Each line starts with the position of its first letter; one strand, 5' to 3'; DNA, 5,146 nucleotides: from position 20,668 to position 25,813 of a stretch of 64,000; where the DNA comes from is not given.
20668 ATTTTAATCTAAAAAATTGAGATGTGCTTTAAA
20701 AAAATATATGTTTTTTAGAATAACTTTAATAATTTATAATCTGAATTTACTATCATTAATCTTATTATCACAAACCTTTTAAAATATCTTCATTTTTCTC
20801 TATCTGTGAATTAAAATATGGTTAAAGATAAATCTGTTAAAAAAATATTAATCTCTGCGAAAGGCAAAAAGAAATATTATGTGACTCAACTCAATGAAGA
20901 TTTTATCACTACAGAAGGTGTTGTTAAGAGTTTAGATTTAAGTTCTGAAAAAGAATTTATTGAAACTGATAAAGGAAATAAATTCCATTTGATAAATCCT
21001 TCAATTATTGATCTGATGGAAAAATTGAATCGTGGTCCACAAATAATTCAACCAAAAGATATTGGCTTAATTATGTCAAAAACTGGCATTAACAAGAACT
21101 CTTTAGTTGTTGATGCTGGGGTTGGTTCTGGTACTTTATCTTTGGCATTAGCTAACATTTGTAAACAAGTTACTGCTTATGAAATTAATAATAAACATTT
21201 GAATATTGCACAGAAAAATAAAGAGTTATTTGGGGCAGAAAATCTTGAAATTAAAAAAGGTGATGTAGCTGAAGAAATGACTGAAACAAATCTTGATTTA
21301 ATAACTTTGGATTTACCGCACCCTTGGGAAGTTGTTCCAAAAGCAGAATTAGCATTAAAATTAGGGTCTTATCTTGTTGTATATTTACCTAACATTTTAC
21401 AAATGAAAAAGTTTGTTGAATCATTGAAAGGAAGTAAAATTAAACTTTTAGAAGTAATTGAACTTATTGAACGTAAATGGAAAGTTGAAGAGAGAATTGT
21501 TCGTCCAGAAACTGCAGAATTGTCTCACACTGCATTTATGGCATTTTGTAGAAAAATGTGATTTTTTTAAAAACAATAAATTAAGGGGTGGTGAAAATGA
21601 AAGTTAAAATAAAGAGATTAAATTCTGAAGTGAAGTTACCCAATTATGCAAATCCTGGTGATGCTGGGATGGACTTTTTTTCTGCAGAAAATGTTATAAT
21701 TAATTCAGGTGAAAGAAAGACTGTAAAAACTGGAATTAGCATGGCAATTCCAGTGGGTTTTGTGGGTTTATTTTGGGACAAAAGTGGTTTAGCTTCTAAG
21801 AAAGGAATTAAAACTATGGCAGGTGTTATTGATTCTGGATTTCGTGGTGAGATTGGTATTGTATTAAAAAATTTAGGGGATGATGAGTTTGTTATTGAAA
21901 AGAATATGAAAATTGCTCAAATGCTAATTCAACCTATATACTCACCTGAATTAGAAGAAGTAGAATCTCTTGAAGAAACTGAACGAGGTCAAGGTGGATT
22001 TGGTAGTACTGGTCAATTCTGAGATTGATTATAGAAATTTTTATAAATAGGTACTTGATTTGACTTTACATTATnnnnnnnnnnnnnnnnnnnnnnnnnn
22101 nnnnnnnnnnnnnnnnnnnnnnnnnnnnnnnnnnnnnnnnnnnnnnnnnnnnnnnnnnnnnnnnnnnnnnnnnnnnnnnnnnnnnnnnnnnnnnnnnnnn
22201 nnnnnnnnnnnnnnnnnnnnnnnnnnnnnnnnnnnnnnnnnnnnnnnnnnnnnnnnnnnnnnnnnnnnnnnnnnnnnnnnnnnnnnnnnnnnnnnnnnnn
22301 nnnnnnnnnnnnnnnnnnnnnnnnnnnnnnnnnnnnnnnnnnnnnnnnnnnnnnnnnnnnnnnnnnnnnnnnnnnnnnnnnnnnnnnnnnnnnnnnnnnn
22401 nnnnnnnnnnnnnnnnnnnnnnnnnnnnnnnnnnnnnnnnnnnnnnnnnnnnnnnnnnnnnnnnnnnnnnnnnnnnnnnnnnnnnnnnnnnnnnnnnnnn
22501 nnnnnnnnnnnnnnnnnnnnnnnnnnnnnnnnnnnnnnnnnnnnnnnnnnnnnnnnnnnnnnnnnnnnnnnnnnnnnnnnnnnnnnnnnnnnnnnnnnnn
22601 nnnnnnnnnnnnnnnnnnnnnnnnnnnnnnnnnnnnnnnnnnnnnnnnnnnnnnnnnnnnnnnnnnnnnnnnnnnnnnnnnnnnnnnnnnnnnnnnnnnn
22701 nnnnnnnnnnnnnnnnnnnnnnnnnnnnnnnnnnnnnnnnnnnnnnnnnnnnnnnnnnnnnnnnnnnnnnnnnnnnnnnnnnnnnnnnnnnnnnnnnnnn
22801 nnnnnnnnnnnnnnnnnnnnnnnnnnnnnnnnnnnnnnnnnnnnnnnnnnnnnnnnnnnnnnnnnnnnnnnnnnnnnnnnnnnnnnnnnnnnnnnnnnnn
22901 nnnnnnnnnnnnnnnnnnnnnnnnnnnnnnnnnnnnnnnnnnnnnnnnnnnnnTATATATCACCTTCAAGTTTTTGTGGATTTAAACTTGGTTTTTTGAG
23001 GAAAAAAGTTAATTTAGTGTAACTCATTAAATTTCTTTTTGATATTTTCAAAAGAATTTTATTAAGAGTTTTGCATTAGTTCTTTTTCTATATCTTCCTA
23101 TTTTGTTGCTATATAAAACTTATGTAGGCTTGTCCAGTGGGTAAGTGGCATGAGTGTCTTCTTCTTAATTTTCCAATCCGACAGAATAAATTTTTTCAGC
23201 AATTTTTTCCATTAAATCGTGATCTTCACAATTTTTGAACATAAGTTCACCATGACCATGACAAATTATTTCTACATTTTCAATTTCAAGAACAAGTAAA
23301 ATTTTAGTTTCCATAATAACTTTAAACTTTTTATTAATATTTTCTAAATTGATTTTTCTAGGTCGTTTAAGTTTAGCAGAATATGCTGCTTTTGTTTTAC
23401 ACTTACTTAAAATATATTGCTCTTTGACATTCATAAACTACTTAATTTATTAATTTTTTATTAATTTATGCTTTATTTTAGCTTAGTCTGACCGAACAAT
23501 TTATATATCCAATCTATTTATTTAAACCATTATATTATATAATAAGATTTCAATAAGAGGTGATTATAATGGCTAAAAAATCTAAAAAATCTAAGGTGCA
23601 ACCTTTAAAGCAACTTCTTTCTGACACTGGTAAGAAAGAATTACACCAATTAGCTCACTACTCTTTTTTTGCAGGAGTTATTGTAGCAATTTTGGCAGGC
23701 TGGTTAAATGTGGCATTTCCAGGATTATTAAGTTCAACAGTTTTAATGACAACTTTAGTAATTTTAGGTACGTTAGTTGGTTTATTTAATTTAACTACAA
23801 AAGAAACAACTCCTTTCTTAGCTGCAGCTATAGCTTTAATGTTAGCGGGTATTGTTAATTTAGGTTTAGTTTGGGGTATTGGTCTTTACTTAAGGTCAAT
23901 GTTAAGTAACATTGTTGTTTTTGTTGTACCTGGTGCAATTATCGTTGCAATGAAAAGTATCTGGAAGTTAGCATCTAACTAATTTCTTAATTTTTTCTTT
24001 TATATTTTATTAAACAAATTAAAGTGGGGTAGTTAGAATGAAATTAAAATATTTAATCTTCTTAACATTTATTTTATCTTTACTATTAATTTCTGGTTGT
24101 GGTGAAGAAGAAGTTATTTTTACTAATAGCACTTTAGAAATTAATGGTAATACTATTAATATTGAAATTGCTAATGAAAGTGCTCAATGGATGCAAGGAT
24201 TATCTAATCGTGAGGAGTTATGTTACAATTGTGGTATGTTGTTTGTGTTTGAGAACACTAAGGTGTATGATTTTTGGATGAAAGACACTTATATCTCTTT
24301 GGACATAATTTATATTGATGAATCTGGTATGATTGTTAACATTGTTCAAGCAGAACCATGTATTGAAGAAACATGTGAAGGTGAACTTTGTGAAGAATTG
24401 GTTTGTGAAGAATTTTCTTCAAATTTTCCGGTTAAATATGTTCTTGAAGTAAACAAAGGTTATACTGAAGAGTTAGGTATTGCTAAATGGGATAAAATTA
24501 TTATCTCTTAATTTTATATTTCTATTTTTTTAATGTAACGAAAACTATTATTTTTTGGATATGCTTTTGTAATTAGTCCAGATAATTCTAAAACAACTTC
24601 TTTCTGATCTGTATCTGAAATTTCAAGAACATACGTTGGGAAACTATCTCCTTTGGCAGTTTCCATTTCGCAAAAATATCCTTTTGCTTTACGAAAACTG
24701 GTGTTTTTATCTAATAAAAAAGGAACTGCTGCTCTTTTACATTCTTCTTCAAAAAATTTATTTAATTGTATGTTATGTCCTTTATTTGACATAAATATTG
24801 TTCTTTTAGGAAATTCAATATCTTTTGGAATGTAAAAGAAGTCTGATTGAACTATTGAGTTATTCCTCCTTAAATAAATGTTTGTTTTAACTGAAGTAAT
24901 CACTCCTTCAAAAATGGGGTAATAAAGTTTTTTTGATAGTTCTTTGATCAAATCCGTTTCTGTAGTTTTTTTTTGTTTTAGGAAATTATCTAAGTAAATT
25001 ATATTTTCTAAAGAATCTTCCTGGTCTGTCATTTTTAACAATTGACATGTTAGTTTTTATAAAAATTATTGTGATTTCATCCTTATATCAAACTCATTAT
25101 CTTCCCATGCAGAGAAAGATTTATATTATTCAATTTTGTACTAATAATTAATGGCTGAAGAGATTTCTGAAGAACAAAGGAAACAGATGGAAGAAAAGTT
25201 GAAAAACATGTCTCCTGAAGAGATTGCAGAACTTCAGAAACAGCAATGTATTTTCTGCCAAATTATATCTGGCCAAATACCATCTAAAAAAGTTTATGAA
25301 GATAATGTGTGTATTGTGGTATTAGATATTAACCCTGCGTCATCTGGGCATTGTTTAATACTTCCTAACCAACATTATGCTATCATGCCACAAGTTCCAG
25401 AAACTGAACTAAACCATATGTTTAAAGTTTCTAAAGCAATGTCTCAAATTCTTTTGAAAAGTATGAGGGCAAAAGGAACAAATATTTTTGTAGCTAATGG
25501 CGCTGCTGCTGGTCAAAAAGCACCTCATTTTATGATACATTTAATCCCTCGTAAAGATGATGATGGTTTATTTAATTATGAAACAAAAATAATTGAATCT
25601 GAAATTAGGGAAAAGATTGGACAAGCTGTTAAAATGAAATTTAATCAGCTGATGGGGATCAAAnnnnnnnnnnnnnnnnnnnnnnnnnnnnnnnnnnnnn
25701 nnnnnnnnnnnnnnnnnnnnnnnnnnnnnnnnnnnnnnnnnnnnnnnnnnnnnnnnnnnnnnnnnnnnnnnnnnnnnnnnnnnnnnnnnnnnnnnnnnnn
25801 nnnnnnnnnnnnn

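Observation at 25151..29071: Two HINT-like genes immediately upstream of, and co-directional with, family-B DNA polymerase; histidine triad lacks the middle His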

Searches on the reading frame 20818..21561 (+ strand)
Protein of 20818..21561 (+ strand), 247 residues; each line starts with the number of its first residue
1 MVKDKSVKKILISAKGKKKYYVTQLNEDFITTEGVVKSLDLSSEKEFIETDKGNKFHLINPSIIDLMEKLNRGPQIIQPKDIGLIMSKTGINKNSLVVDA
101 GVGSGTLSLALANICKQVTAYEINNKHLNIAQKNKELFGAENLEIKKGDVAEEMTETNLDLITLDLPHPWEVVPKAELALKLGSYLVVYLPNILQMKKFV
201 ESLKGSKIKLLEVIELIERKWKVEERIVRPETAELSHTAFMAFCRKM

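Call 62: search_protein_families(library=pfam, proteins=[window:20818-21561:+], max_evalue=0.0001)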
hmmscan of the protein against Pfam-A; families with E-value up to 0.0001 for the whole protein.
window:20818-21561:+ (247 aa): 8 families
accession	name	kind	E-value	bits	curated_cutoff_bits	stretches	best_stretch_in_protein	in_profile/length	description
PF08704.16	GCD14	-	1.5e-17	64.6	26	1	70-227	17-183/247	tRNA methyltransferase complex GCD14 subunit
PF13847.12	Methyltransf_31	-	1.1e-08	35.3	27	1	92-195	2-114/145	Methyltransferase domain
PF00398.26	RrnaAD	-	4.1e-08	33.1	24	1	79-152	16-87/263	Ribosomal RNA adenine dimethylase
PF05175.20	MTS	-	1.7e-07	31.5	23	1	93-163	31-103/170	Methyltransferase small domain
PF09445.16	Methyltransf_15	-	5.3e-07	29.8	22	1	96-165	3-73/165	RNA cap guanine-N2 methyltransferase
PF13649.12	Methyltransf_25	-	1.5e-06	29.2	27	1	97-164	1-70/97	Methyltransferase domain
PF08241.18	Methyltransf_11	-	8.6e-05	23.5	21.2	0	98-164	1-66/95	Methyltransferase domain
PF06325.19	PrmA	-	9.1e-05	22.5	22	0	91-162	159-230/296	Ribosomal protein L11 methyltransferase (PrmA)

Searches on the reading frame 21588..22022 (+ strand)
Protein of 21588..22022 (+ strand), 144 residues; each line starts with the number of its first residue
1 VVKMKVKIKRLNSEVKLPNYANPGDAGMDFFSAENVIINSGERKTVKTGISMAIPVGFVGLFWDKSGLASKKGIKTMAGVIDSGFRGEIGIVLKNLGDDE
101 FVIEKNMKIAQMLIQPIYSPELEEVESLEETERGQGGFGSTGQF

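Call 62: search_protein_families(library=pfam, proteins=[window:21588-22022:+], max_evalue=0.0001)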
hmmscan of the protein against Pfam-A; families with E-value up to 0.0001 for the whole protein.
window:21588-22022:+ (144 aa): 2 families
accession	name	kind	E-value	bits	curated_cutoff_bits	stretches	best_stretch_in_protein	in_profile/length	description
PF00692.24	dUTPase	-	1.2e-32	112.8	22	1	14-142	2-129/129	dUTPase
PF22769.1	DCD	-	5.4e-07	30.3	27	1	33-115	68-151/153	dCTP deaminase-like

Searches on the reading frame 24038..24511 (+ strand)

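Call 4: search_protein_families(library=pfam, proteins=[window:24038-24511:+], max_evalue=0.01)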
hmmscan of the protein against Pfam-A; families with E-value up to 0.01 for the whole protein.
window:24038-24511:+ (157 aa): 1 family
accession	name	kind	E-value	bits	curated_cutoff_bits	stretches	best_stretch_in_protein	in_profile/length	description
PF02643.20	DUF192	-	1.2e-27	96.3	27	1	40-154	1-94/96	Uncharacterized ACR, COG1430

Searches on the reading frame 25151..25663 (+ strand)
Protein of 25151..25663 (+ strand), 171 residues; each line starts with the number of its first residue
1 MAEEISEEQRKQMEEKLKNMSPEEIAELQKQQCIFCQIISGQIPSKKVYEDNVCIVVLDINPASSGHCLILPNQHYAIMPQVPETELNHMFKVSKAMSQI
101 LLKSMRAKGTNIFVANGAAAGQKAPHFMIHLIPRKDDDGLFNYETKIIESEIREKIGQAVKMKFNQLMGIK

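Call 7: find_homologous_proteins(query=window:25151-25663:+, max_evalue=0.001)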
Query seq(171 aa) (171 aa): 914 proteins with E <= 0.001 among 952 candidates; the best 120 are listed.
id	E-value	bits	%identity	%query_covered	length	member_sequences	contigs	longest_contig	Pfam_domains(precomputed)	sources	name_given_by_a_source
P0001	5.1e-106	370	100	100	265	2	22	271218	PF11969.14,PF01230.30,PF04677.21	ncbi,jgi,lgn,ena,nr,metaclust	ncbi:HIT domain-containing protein [archaeon]|jgi:histidine triad (HIT) family protein|nr:HIT domain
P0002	7.4e-80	285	73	100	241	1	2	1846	PF11969.14,PF01230.30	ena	-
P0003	6.3e-79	282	72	89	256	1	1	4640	PF11969.14,PF01230.30,PF09073.16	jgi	-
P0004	5.0e-77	276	71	100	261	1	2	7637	PF11969.14,PF01230.30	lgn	-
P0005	6.4e-77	275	70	100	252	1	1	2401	PF11969.14,PF01230.30,PF04677.21,PF09073.16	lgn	-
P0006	4.6e-76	272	71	98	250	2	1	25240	PF11969.14,PF01230.30,PF04677.21,PF09073.16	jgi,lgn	-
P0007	1.6e-73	264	71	98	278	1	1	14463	PF11969.14,PF01230.30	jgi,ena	jgi:histidine triad (HIT) family protein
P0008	3.8e-73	263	64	99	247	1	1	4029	PF11969.14,PF01230.30,PF09073.16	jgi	jgi:histidine triad (HIT) family protein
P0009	4.5e-72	259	63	99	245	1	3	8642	PF11969.14,PF01230.30,PF09073.16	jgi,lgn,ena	jgi:histidine triad (HIT) family protein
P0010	5.3e-72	259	67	99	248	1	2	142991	PF11969.14,PF01230.30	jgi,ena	jgi:histidine triad (HIT) family protein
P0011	7.6e-72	259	63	99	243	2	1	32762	PF11969.14,PF01230.30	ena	-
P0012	8.0e-72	259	63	99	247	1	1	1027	PF11969.14,PF01230.30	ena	-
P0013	8.6e-72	259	66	99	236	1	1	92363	PF11969.14,PF01230.30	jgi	jgi:histidine triad (HIT) family protein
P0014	4.0e-71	256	67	100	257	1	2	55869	PF11969.14,PF01230.30,PF09073.16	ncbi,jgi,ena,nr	ncbi:MAG: HIT domain-containing protein [archaeon]|nr:HIT domain-containing protein [Nanoarchaeota a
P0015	2.9e-70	254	67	98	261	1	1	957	PF11969.14,PF01230.30,PF04677.21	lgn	-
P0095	1.3e-64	235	57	99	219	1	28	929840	PF11969.14,PF01230.30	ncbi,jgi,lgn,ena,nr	ncbi:HIT domain-containing protein [Candidatus Woesearchaeota archaeon]|jgi:histidine triad (HIT) fa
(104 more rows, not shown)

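Call 11: find_encoding_contigs(protein=P0095, flank=6000, max_places=3)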
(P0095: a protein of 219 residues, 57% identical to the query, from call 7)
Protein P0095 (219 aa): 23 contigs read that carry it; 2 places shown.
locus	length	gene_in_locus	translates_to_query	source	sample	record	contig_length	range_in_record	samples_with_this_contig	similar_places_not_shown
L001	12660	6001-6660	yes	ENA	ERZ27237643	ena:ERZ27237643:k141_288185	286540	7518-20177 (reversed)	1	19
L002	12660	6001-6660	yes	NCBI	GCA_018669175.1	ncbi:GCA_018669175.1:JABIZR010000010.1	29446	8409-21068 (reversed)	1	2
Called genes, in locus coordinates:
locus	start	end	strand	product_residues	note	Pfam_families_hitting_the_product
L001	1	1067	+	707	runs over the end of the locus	PF01261:AP_endonuc_2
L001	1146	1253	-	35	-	-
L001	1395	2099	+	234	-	-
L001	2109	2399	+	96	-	PF14947:HTH_45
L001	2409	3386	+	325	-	PF01408:GFO_IDH_MocA, PF02894:GFO_IDH_MocA_C, PF22725:GFO_IDH_MocA_C3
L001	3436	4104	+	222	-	PF01351:RNase_HII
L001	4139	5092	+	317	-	-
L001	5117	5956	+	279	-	PF01351:RNase_HII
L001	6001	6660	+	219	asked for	PF11969:DcpS_C, PF01230:HIT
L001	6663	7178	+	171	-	PF01230:HIT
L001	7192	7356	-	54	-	-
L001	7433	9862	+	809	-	PF28492:Beta_helix_4 (weak), PF05048:NosD (weak), PF13229:Beta_helix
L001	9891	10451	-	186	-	-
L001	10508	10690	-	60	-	-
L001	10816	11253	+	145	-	PF00856:SET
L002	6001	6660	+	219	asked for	PF11969:DcpS_C, PF01230:HIT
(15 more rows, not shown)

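Call 31: search_protein_representatives(protein=window:25151-25660:+)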
Query: 170 residues. Proteins with E-value up to 0.001 (for the whole library): 11721; up to 1e-10: 2844; up to 1e-30: 339. The best 150 are listed.
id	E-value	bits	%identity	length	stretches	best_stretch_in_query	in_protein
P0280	1.3e-80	285.4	47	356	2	9-169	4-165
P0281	1.0e-69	250.1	47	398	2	13-170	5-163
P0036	6.1e-68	244.3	62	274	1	4-170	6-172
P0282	5.8e-65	234.6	61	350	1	4-169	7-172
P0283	6.8e-64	231.1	61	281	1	3-170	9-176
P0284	1.7e-61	223.4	57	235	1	4-170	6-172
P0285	2.0e-61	223.2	60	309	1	6-167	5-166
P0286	2.2e-59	216.5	57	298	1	2-164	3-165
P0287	4.4e-59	215.5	57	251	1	4-170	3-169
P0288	5.0e-57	208.9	51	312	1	2-170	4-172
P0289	8.5e-57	208.1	55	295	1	4-170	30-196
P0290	4.5e-56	205.8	54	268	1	2-170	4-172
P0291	6.5e-56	205.2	59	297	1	1-158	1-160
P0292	6.5e-56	205.2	57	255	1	13-170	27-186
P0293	7.1e-56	205.1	54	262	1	4-167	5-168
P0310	5.0e-52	192.6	37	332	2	29-160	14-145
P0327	5.0e-50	186.1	58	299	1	4-152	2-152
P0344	5.3e-48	179.5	54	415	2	5-147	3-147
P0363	8.5e-47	175.6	52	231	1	5-162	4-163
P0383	3.3e-45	170.5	51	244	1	13-146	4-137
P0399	6.2e-44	166.3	52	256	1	4-163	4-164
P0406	3.9e-43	163.7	47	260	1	4-154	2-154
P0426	1.1e-40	155.8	36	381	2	23-155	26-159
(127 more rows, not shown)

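Call 34: list_cluster_members(proteins=[P0310, P0280, P0281, P0344, P0363, P0383, P0399, P0406, P0327, P0426])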
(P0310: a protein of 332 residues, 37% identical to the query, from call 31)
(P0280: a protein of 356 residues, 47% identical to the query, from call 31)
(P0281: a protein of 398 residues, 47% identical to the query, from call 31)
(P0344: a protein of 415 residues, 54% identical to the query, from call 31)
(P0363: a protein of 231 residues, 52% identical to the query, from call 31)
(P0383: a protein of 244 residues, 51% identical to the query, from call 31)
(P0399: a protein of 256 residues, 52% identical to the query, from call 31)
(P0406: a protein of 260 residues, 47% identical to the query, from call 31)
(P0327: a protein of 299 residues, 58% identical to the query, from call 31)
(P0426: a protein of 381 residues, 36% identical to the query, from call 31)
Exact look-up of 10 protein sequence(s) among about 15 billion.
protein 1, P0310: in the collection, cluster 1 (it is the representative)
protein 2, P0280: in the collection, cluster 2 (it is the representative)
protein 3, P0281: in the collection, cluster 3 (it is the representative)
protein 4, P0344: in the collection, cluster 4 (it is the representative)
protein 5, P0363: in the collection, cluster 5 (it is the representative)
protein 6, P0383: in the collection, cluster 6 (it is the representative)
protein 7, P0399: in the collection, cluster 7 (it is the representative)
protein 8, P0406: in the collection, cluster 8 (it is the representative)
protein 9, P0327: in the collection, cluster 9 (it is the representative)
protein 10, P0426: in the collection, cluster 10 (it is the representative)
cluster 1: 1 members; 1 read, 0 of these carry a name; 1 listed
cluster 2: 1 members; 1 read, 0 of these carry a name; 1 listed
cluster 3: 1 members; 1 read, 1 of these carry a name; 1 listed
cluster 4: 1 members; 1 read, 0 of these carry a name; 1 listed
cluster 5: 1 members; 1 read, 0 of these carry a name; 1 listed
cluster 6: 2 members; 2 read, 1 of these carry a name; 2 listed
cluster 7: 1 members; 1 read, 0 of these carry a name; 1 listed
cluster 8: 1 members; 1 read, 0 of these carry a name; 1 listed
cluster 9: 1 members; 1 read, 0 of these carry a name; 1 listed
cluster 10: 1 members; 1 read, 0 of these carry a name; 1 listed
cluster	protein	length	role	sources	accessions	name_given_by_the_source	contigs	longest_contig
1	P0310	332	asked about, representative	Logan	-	-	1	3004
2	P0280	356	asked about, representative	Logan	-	-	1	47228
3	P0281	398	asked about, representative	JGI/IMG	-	histidine triad (HIT) family protein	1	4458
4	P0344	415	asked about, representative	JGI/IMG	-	-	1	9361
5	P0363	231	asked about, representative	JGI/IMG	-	-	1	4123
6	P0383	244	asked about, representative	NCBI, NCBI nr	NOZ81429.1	MAG: HIT domain-containing protein [DPANN group archaeon] | HIT domain-containing protein [DPANN group archaeon]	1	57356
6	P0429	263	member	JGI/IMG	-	-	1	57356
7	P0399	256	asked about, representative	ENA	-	-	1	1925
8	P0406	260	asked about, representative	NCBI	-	-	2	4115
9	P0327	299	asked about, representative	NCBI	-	-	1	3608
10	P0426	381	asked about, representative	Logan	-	-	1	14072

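Call 35: find_encoding_contigs(protein=P0280, flank=8000, max_places=2)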
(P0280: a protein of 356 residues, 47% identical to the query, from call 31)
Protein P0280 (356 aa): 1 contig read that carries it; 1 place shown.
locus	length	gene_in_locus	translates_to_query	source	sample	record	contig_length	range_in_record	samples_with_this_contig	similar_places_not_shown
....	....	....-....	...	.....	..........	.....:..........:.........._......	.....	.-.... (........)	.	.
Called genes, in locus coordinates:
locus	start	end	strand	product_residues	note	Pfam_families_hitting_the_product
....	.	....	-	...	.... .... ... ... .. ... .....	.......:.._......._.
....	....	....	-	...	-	-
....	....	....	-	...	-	-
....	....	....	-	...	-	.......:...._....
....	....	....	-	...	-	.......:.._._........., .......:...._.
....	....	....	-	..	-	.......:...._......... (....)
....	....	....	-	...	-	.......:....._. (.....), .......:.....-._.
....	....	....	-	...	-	-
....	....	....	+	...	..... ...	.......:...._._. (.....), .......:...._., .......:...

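Call 36: find_encoding_contigs(protein=P0383, flank=8000, max_places=2)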
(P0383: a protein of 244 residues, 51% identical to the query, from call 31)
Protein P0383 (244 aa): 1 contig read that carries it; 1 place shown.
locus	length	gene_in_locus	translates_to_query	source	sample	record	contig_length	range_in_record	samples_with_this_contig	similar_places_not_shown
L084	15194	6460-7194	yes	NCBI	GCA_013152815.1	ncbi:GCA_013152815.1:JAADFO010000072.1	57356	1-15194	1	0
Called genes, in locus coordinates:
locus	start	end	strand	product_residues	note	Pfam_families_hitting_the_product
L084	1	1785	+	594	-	PF00117:GATase, PF02540:NAD_synthase (weak), PF00958:GMP_synt_C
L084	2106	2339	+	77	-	-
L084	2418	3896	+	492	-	PF01212:Beta_elim_lyase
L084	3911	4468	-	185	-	-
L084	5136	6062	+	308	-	PF08271:Zn_Ribbon_TF, PF00382:TFIIB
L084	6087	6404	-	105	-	PF01035:DNA_binding_1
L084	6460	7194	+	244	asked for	PF11969:DcpS_C, PF01230:HIT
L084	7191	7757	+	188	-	PF01230:HIT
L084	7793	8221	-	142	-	PF13302:Acetyltransf_3 (weak), PF00583:Acetyltransf_1, PF13673:Acetyltransf_10, PF13508:Acetyltransf_7, PF08445:FR47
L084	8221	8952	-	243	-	PF21003:NucS_N, PF01939:NucS_C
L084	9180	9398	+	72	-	PF01780:Ribosomal_L37ae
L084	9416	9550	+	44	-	PF03604:Zn_ribbon_RPAB4 (weak)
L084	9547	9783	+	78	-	-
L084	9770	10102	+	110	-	PF01920:Prefoldin_2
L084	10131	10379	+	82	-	PF03685:UPF0147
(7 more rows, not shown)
